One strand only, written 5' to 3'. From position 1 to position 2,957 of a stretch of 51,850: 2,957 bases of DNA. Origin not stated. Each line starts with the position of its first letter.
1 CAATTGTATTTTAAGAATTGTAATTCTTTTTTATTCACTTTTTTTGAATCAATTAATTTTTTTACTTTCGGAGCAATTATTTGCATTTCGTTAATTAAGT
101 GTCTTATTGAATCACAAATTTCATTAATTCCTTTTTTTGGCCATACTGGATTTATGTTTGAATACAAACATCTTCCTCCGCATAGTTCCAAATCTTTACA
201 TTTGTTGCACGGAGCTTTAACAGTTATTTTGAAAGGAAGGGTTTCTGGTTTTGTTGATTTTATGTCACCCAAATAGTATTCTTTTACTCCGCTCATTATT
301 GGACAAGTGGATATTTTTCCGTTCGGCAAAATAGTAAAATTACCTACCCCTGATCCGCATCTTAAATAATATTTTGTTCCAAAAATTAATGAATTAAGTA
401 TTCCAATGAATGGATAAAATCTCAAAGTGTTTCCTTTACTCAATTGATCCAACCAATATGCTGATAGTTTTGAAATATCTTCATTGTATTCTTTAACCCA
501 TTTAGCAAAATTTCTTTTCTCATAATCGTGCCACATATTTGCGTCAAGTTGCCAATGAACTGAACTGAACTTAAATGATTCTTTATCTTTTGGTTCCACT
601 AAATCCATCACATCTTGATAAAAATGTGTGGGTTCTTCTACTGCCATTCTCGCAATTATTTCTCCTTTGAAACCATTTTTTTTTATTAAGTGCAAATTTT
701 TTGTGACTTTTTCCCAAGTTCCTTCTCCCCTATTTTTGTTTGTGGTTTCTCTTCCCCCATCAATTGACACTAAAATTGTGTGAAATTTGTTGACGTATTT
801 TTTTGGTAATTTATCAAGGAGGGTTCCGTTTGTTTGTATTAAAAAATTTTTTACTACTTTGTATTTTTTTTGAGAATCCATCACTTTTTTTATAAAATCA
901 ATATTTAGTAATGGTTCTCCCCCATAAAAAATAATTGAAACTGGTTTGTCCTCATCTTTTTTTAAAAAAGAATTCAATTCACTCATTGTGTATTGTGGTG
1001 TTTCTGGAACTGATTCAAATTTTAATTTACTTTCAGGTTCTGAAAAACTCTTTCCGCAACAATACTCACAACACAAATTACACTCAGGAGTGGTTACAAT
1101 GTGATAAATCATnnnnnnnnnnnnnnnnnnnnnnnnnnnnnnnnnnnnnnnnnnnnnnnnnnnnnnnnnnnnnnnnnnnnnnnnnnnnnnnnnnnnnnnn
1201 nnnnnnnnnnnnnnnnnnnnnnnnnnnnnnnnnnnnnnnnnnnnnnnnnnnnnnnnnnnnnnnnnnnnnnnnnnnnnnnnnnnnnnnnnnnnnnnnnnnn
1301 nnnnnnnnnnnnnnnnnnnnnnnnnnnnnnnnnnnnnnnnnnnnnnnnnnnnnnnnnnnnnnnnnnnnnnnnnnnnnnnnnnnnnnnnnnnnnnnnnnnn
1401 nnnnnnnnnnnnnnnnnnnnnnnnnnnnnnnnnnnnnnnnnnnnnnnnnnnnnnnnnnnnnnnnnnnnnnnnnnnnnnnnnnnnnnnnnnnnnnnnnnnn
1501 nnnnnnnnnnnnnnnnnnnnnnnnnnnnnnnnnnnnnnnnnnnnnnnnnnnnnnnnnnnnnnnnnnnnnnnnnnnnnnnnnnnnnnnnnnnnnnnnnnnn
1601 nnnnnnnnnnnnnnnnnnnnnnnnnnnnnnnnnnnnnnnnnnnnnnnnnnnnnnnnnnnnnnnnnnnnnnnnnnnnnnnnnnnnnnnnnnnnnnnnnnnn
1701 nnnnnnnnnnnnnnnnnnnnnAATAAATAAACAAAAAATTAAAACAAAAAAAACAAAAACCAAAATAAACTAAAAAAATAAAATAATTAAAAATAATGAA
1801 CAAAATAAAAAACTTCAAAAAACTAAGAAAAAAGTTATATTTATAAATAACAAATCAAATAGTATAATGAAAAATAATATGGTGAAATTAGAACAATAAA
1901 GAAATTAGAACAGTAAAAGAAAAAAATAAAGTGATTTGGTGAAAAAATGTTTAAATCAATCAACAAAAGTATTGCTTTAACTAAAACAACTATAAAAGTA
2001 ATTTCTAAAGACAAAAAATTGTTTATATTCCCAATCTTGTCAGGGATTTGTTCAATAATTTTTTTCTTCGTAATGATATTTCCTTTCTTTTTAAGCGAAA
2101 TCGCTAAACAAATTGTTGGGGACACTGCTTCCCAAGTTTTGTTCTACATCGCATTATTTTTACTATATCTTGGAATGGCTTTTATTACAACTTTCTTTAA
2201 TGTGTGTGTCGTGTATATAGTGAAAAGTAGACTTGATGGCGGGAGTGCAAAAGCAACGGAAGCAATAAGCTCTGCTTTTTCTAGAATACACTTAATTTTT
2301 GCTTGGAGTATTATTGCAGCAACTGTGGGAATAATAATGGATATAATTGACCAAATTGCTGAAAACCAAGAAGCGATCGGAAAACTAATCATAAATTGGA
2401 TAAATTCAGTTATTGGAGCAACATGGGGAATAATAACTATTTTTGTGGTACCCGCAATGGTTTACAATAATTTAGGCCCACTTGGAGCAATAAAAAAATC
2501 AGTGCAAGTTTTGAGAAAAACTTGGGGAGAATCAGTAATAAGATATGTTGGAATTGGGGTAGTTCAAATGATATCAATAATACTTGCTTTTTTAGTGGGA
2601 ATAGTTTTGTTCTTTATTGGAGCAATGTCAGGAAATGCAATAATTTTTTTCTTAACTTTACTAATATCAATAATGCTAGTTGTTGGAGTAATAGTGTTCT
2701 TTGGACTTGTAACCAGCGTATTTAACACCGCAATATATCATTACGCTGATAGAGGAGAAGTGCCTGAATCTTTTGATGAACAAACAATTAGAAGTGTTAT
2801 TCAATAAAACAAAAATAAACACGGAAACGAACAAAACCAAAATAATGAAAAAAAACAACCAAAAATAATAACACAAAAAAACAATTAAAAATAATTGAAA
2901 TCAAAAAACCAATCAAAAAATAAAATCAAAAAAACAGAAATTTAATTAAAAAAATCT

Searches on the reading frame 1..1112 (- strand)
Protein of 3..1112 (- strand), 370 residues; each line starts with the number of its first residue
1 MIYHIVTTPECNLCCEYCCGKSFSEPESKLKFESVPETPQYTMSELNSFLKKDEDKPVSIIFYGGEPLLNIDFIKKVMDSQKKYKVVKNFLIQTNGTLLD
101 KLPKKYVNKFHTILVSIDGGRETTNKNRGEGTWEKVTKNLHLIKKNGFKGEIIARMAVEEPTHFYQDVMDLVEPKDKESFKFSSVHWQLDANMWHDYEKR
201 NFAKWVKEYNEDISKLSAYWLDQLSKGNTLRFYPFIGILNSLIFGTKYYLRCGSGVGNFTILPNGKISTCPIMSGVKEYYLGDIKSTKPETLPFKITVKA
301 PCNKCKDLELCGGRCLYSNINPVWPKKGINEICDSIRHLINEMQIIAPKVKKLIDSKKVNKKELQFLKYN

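Call 62: search_protein_families(library=ncbifam, proteins=[window:1-1112:-], max_evalue=0.01)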
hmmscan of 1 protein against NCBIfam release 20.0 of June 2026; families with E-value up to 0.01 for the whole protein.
window:1-1112:- (370 aa): 70 families (the best 25 are shown)
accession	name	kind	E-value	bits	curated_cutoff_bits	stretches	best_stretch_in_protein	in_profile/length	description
TIGR04084.1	rSAM_AF0577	subfamily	9.3e-87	291.2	225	1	5-366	1-336/347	TIGR04084 family radical SAM/SPASM domain-containing protein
NF047865.1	rSAM_PapB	equivalog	1.3e-32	113.4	340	1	7-320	9-321/330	PapB family radical SAM/SPASM ranthipeptide maturase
TIGR03906.1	quino_hemo_SAM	equivalog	3.7e-25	88.5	453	1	8-341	101-441/467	quinohemoprotein amine dehydrogenase maturation protein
NF041298.1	rSAM_mat_DynA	equivalog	1.2e-24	87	450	1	7-319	7-325/356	dynobactin maturation radical SAM/SPASM protein DynA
TIGR04064.1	rSAM_nif11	equivalog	2.4e-24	85.9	518.7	1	6-348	83-434/459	nif11-like peptide radical SAM maturase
TIGR03942.1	sulfatase_rSAM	equivalog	5.6e-24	84.9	349.45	1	7-344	7-354/363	anaerobic sulfatase maturase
TIGR03974.1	rSAM_six_Cys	equivalog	3.1e-22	79.1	425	1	9-319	105-420/451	thioether cross-link-forming SCIFF peptide maturase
NF040492.1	not_ScfB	exception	1e-21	77.3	855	1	10-321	104-421/450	ScfB-related radical SAM/SPASM orphan maturase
TIGR04068.1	rSAM_ocin_clost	equivalog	2.6e-21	76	500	1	7-225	90-313/462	Cys-rich peptide radical SAM maturase CcpM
NF010321.0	PRK13758.1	equivalog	2.8e-20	72.8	441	1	9-340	13-355/370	anaerobic sulfatase-maturase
TIGR04083.1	rSAM_pep_methan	hypoth_equivalog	2.1e-19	69.7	300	1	5-344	4-340/376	TIGR04083 family peptide-modifying radical SAM enzyme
NF041707.1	rSAM_YhhB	equivalog_domain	3.1e-19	69.1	445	1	9-225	10-230/369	cyclophane-forming radical SAM/SPASM peptide maturase YhhB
TIGR04148.1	GG_samocin_CFB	equivalog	1.8e-18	66.9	300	1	6-146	22-173/411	radical SAM peptide maturase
TIGR03978.1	rSAM_paired_1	equivalog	6e-15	54.9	370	1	2-149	84-233/466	His-Xaa-Ser system radical SAM maturase HxsB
NF038283.1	viperin_w_prok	equivalog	1.4e-14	53.9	180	1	8-139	9-143/281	viperin family antiviral radical SAM protein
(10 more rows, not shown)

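Call 63: search_protein_families(library=pfam, proteins=[window:1-1112:-], max_evalue=0.01)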
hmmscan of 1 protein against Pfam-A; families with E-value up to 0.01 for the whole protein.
window:1-1112:- (370 aa): 2 families
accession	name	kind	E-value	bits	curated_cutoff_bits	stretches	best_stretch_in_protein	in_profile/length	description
PF04055.27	Radical_SAM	-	6.8e-18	65.8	29.5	1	5-152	1-144/166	Radical SAM superfamily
PF13353.11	Fer4_12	-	3.1e-09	37.7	22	1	10-127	14-123/137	4Fe-4S single cluster domain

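Call 68: find_homologous_proteins(query=window:3-1112:-, max_evalue=1e-10)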
Query window:3-1112:- (370 aa): 3363 proteins with E <= 1e-10 among 5048 candidates; the best 120 are listed.
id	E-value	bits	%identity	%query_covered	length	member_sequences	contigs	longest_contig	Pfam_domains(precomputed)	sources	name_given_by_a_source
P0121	1.7e-254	862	100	100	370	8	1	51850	PF04055.28,PF13353.12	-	-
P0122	3.2e-228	775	89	100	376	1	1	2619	PF04055.28,PF13353.12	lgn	-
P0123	6.5e-227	771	88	100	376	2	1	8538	PF04055.28,PF13353.12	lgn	-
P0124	1.1e-225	767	88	100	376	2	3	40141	PF04055.28,PF13353.12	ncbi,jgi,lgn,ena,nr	ncbi:MAG TPA: TIGR04084 family radical SAM/SPASM domain-containing protein [archaeon]|nr:TIGR04084 f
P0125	1.5e-211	720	80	100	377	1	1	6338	PF04055.28,PF13353.12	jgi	jgi:putative peptide-modifying radical SAM enzyme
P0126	9.0e-209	711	79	100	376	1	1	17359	PF04055.28,PF13353.12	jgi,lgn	-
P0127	1.5e-206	704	79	100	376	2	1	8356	PF04055.28,PF13353.12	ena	-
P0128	4.1e-204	696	78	100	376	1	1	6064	PF04055.28,PF13353.12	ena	-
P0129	3.6e-203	693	78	100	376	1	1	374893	PF04055.28,PF13353.12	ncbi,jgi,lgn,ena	ncbi:MAG: TIGR04084 family radical SAM/SPASM domain-containing protein [archaeon]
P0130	8.4e-203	691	77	100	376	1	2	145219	PF04055.28,PF13353.12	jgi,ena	-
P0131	2.5e-202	690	76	100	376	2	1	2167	PF04055.28,PF13353.12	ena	-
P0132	3.6e-200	683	75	100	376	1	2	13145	PF04055.28,PF13353.12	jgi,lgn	jgi:putative peptide-modifying radical SAM enzyme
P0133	5.9e-200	682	75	100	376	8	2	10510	PF04055.28,PF13353.12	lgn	-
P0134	1.7e-198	677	75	100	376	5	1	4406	PF04055.28,PF13353.12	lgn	-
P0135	9.9e-196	668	75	100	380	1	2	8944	PF04055.28,PF13353.12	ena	-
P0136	1.0e-194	665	74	100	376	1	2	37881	PF04055.28,PF13353.12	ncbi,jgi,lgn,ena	ncbi:MAG: TIGR04084 family radical SAM/SPASM domain-containing protein [archaeon]|jgi:putative pepti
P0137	2.0e-194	664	74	100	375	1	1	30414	PF04055.28,PF13353.12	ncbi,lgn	-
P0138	3.6e-194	663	74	100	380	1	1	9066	PF04055.28,PF13353.12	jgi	jgi:putative peptide-modifying radical SAM enzyme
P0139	5.6e-194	662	73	100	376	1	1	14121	PF04055.28,PF13353.12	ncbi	-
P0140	1.9e-193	661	73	100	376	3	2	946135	PF04055.28,PF13353.12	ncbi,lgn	-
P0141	2.4e-193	660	73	100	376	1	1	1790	PF04055.28,PF13353.12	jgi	-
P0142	2.7e-193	660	76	100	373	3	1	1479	PF04055.28,PF13353.12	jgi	jgi:putative peptide-modifying radical SAM enzyme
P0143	5.2e-193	659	72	100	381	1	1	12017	PF04055.28,PF13353.12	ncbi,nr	ncbi:MAG: TIGR04084 family radical SAM/SPASM domain-containing protein [Candidatus Diapherotrites ar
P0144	6.8e-193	659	71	100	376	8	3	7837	PF04055.28,PF13353.12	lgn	-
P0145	7.4e-193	659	73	100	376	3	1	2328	PF04055.28,PF13353.12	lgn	-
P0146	2.0e-191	654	73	100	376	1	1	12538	PF04055.28,PF13353.12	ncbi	-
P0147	1.1e-190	652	72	100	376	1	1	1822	PF04055.28,PF13353.12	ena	-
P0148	1.7e-190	651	74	97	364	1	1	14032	PF04055.28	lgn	-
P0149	6.5e-190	649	72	100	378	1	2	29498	PF04055.28,PF13353.12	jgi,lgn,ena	-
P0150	7.0e-190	649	72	100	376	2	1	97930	PF04055.28,PF13353.12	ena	-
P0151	2.7e-188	644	71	100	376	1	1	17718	PF04055.28,PF13353.12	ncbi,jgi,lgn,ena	ncbi:MAG: TIGR04084 family radical SAM/SPASM domain-containing protein [archaeon]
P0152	6.2e-188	643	71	100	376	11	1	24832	PF04055.28,PF13353.12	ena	-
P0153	1.2e-187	642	71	100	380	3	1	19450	PF04055.28,PF13353.12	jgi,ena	-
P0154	9.5e-187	639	71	100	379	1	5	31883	PF04055.28,PF13353.12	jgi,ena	-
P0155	5.2e-186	636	72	100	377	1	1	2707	PF04055.28,PF13353.12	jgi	jgi:uncharacterized protein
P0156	1.8e-183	628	70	100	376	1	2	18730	PF04055.28,PF13353.12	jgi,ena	-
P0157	2.7e-181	621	67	100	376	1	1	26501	PF04055.28,PF13353.12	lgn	-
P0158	2.8e-181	621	69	100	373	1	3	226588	PF04055.28,PF13353.12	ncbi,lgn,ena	ncbi:MAG: TIGR04084 family radical SAM/SPASM domain-containing protein [archaeon]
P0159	6.2e-178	610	68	100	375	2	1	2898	PF04055.28,PF13353.12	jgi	jgi:uncharacterized protein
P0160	5.8e-177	606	69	100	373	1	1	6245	PF04055.28,PF13353.12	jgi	jgi:uncharacterized protein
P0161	1.4e-175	602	68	100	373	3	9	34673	PF04055.28,PF13353.12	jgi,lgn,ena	jgi:putative peptide-modifying radical SAM enzyme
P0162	1.7e-175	602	67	100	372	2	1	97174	PF04055.28,PF13353.12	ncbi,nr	ncbi:MAG: TIGR04084 family radical SAM/SPASM domain-containing protein [Candidatus ainarchaeum sp.]|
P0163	6.5e-175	600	67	100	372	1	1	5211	PF04055.28,PF13353.12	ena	-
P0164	6.4e-173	593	67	100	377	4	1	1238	PF04055.28,PF13353.12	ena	-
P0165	1.1e-172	592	68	100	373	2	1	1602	PF04055.28,PF13353.12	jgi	jgi:uncharacterized protein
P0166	2.9e-172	591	68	100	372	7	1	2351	PF04055.28,PF13353.12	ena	-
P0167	8.9e-172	589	66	100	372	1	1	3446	PF04055.28,PF13353.12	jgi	jgi:uncharacterized protein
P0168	7.0e-171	586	73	89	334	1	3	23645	PF04055.28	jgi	-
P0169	1.5e-170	585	67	100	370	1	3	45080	PF04055.28,PF13353.12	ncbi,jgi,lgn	ncbi:MAG: TIGR04084 family radical SAM/SPASM domain-containing protein [archaeon]|jgi:putative pepti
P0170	1.7e-170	585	67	100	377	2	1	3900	PF04055.28,PF13353.12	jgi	-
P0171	1.3e-169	582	64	100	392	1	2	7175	PF04055.28,PF13353.12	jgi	jgi:uncharacterized protein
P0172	1.6e-169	582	67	100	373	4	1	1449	PF04055.28,PF13353.12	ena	-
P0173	2.3e-169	581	65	100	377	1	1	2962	PF04055.28,PF13353.12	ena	-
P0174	4.1e-169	581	66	100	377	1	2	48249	PF04055.28,PF13353.12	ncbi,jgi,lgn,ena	ncbi:MAG: TIGR04084 family radical SAM/SPASM domain-containing protein [archaeon]|jgi:putative pepti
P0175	2.4e-168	578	72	89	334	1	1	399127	PF04055.28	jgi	jgi:putative peptide-modifying radical SAM enzyme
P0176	3.2e-168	578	66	100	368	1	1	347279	PF04055.28,PF13353.12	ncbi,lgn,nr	ncbi:MAG: TIGR04084 family radical SAM/SPASM domain-containing protein [Candidatus Diapherotrites ar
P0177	8.0e-168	576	65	100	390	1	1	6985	PF04055.28,PF13353.12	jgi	jgi:uncharacterized protein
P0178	9.1e-168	576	68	97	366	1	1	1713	PF04055.28,PF13353.12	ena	-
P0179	1.1e-167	576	65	100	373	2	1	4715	PF04055.28,PF13353.12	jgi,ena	-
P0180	4.7e-166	571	65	100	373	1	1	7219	PF04055.28,PF13353.12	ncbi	-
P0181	9.9e-166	569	65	100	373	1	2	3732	PF04055.28,PF13353.12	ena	-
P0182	1.5e-165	569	64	100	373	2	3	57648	PF04055.28,PF13353.12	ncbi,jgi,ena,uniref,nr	ncbi:MAG: TIGR04084 family radical SAM/SPASM domain-containing protein [Candidatus Diapherotrites ar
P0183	3.3e-165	568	65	100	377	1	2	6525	PF04055.28,PF13353.12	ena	-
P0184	3.6e-165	568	67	97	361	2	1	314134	PF04055.28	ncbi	-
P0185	5.7e-165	567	64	100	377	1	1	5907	PF04055.28,PF13353.12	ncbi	-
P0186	7.4e-165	567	68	96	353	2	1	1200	PF04055.28,PF13353.12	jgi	-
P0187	1.2e-164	566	65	100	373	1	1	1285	PF04055.28,PF13353.12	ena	-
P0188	4.6e-164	564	64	100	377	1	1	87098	PF04055.28,PF13353.12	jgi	jgi:uncharacterized protein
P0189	6.2e-163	560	65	100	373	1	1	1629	PF04055.28,PF13353.12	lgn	-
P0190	5.0e-161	554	62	100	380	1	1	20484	PF04055.28,PF13353.12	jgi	jgi:putative peptide-modifying radical SAM enzyme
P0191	1.4e-159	549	62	100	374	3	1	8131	PF04055.28,PF13353.12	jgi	-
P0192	8.2e-158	543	62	100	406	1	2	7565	PF04055.28,PF13353.12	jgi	jgi:putative peptide-modifying radical SAM enzyme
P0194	1.4e-147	510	60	100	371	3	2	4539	PF04055.28,PF13353.12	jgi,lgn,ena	-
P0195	2.7e-145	502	58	100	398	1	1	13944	PF04055.28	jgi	jgi:putative peptide-modifying radical SAM enzyme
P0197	4.1e-119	416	77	60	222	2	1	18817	PF04055.28,PF13353.12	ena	-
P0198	5.7e-112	393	50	100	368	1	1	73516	PF04055.28,PF13353.12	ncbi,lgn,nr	ncbi:MAG: TIGR04084 family radical SAM/SPASM domain-containing protein [Candidatus Aenigmarchaeota a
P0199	5.2e-109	383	50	100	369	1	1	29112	PF04055.28,PF13353.12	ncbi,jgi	-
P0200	3.0e-106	374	48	100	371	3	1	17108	PF04055.28,PF13353.12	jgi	-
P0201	3.3e-106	374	47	100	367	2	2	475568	PF04055.28,PF13353.12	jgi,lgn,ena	-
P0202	7.1e-106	372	48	100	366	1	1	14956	PF04055.28,PF13353.12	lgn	-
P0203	3.5e-105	370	49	100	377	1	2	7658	PF04055.28,PF13353.12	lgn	-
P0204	1.7e-104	368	49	100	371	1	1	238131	PF04055.28,PF13353.12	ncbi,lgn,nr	ncbi:MAG: TIGR04084 family radical SAM/SPASM domain-containing protein [Candidatus ainarchaeum sp.]|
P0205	2.5e-104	367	47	100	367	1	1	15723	PF04055.28,PF13353.12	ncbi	ncbi:MAG: TIGR04084 family radical SAM/SPASM domain-containing protein [Candidatus Aenigmatarchaeota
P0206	7.6e-104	366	48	100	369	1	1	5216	PF04055.28,PF13353.12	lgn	-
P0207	9.1e-104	366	48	100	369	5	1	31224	PF04055.28,PF13353.12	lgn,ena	-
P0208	2.1e-103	364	49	99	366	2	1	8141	PF04055.28,PF13353.12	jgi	-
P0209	1.4e-102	362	47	100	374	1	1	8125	PF04055.28,PF13353.12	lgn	-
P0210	2.6e-102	361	47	100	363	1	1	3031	PF13186.12,PF04055.28,PF13353.12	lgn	-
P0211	8.7e-102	359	48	99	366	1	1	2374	PF04055.28,PF13353.12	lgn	-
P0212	4.4e-101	357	47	100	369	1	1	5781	PF04055.28,PF13353.12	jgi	-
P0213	9.4e-101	356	47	100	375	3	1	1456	PF04055.28,PF13353.12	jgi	jgi:uncharacterized protein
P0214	9.6e-101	356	47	100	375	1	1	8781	PF04055.28,PF13353.12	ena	-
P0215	1.3e-100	355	46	100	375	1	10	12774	PF04055.28,PF13353.12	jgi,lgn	-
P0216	1.5e-100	355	46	100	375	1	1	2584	PF04055.28,PF13353.12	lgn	-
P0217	3.9e-100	354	46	100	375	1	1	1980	PF04055.28,PF13353.12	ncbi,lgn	-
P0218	4.5e-100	353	46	100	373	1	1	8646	PF04055.28,PF13353.12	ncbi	ncbi:MAG: TIGR04084 family radical SAM/SPASM domain-containing protein [Candidatus Bathyarchaeia arc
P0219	7.4e-100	353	45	100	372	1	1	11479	PF04055.28,PF13353.12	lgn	-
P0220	1.4e-99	352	46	100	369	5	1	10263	PF04055.28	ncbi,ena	-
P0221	2.2e-99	351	46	100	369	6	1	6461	PF04055.28,PF13353.12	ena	-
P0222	3.5e-99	350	46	100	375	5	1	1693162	PF04055.28,PF13353.12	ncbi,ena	-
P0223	1.0e-98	349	46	100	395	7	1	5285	PF04055.28,PF13353.12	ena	-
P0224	1.0e-98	349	45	100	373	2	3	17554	PF04055.28,PF13353.12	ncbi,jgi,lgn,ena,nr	ncbi:MAG TPA: TIGR04084 family radical SAM/SPASM domain-containing protein [Nanoarchaeota archaeon]|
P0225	1.3e-98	349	44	100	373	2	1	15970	PF04055.28,PF13353.12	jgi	jgi:uncharacterized protein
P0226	1.4e-98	349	45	100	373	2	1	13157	PF04055.28,PF13353.12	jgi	jgi:uncharacterized protein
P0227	1.4e-98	349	46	100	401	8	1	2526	PF04055.28,PF13353.12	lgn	-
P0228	1.7e-98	348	46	100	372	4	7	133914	PF04055.28,PF13353.12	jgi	jgi:uncharacterized protein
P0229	1.9e-98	348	47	100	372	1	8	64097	PF04055.28,PF13353.12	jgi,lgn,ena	-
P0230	2.5e-98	348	44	100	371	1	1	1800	PF04055.28,PF13353.12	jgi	jgi:putative peptide-modifying radical SAM enzyme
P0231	3.0e-98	347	46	100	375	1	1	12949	PF04055.28,PF13353.12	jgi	jgi:uncharacterized protein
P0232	4.6e-98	347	44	100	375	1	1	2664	PF04055.28,PF13353.12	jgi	jgi:uncharacterized protein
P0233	4.9e-98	347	47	100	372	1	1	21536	PF04055.28,PF13353.12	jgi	-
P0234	7.8e-98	346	44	100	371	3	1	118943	PF04055.28,PF13353.12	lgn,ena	-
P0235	8.2e-98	346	46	100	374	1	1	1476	PF04055.28,PF13353.12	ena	-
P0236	8.2e-98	346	45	100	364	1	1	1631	PF04055.28,PF13353.12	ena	-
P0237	8.4e-98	346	47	100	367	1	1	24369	PF04055.28,PF13353.12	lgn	-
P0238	9.0e-98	346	43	100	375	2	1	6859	PF04055.28,PF13353.12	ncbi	-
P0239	9.6e-98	346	46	100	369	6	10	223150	PF04055.28,PF13353.12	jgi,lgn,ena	jgi:putative peptide-modifying radical SAM enzyme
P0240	1.0e-97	346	44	100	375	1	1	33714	PF04055.28,PF13353.12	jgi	jgi:uncharacterized protein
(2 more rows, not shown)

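Call 69: find_encoding_contigs(protein=P0198, flank=4000, max_places=1)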
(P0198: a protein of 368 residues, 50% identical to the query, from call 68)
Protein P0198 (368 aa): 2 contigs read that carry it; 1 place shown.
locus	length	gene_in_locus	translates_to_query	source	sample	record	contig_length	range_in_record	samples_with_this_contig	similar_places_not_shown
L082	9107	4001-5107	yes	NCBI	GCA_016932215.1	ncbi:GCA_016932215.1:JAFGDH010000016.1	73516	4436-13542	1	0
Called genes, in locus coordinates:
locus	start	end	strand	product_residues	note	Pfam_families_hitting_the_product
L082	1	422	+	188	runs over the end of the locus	PF01812:5-FTHF_cyc-lig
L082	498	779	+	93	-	-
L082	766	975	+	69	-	-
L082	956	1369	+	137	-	-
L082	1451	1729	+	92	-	-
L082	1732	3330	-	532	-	PF02142:MGS, PF01808:AICARFT_IMPCHas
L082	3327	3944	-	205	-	PF00551:Formyl_trans_N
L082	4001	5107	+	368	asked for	PF04055:Radical_SAM, PF13353:Fer4_12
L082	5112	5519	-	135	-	-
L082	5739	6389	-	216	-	PF00702:Hydrolase, PF13419:HAD_2, PF13242:Hydrolase_like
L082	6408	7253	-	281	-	PF00763:THF_DHG_CYH, PF02882:THF_DHG_CYH_C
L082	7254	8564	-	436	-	PF02844:GARS_N, PF01071:GARS_A, PF02843:GARS_C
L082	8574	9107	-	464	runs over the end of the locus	PF13230:GATase_4, PF13522:GATase_6, PF13537:GATase_7, PF00156:Pribosyltran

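Call 70: find_encoding_contigs(protein=P0204, flank=4000, max_places=1)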
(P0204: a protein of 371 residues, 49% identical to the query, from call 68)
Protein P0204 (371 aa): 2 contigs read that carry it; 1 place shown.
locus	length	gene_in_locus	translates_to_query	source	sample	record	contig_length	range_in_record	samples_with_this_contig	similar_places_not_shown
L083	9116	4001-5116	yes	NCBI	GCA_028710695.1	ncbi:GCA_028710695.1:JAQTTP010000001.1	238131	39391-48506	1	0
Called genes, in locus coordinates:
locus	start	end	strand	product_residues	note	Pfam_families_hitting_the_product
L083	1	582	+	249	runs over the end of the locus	PF00252:Ribosomal_L16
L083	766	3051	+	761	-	PF01326:PPDK_N, PF00391:PEP-utilizers, PF02896:PEP-utilizers_C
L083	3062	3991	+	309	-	PF01866:Diphthamide_syn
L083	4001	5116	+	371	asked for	PF04055:Radical_SAM, PF13353:Fer4_12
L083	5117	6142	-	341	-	PF00291:PALP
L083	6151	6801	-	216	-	PF00696:AA_kinase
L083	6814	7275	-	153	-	PF03073:TspO_MBR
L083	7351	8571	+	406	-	PF03463:eRF1_1, PF18854:baeRF_family10, PF03464:eRF1_2, PF18859:acVLRF1, PF03465:eRF1_3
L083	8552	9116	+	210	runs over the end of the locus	PF00702:Hydrolase, PF08282:Hydrolase_3 (faint), PF12710:HAD (weak), PF13419:HAD_2, PF13242:Hydrolase_like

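Call 71: find_encoding_contigs(protein=P0201, flank=4000, max_places=1)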
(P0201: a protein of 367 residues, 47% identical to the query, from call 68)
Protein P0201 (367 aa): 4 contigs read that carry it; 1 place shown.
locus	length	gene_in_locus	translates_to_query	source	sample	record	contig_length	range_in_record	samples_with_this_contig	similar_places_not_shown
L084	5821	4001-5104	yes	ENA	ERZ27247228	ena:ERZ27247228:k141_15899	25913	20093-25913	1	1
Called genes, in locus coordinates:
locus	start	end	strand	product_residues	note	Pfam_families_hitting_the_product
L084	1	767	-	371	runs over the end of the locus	PF05958:tRNA_U5-meth_tr, PF02475:TRM5-TYW2_MTfase (faint)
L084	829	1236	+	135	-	-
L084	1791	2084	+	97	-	-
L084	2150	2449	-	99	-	-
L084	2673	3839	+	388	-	PF12705:PDDEXK_1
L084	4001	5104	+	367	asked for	PF04055:Radical_SAM, PF13353:Fer4_12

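Call 72: find_encoding_contigs(protein=P0224, flank=4000, max_places=1)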
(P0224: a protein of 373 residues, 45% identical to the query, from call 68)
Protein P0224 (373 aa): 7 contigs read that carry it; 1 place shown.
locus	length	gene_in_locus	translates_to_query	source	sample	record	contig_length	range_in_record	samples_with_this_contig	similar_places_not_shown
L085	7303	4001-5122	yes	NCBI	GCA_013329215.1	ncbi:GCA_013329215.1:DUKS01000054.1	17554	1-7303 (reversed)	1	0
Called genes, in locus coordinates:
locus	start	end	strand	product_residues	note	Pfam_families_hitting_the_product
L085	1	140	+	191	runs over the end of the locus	-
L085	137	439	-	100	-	-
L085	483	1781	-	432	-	PF19864:Radical_SAM_N2, PF04055:Radical_SAM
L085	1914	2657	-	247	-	PF09754:PAC2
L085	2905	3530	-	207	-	-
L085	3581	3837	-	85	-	PF01478:Peptidase_A24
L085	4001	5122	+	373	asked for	PF04055:Radical_SAM, PF13353:Fer4_12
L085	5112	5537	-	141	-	PF21577:PG_0320-like_C (weak)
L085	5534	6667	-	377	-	-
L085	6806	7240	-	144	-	-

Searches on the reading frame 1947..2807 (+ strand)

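Call 10: search_protein_families(library=pfam, proteins=[window:1947-2807:+], max_evalue=0.001)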
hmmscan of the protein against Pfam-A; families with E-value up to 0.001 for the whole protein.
window:1947-2807:+ (286 aa): 3 families
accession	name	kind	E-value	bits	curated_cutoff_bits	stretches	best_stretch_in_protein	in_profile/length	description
PF19656.5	DUF6159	-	9.3e-29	101.2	27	1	65-271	2-201/204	Family of unknown function (DUF6159)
PF24400.1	DUF7544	-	4.6e-05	23.2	27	1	148-259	158-272/302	Family of unknown function (DUF7544)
PF13197.11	DUF4013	-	0.00021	21.6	26.9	1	198-285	48-138/168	Protein of unknown function (DUF4013)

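Call 51: search_protein_families(library=ncbifam, proteins=[window:1947-2807:+], max_evalue=0.001)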
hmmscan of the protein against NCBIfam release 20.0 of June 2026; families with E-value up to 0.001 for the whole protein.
window:1947-2807:+ (286 aa): 0 families
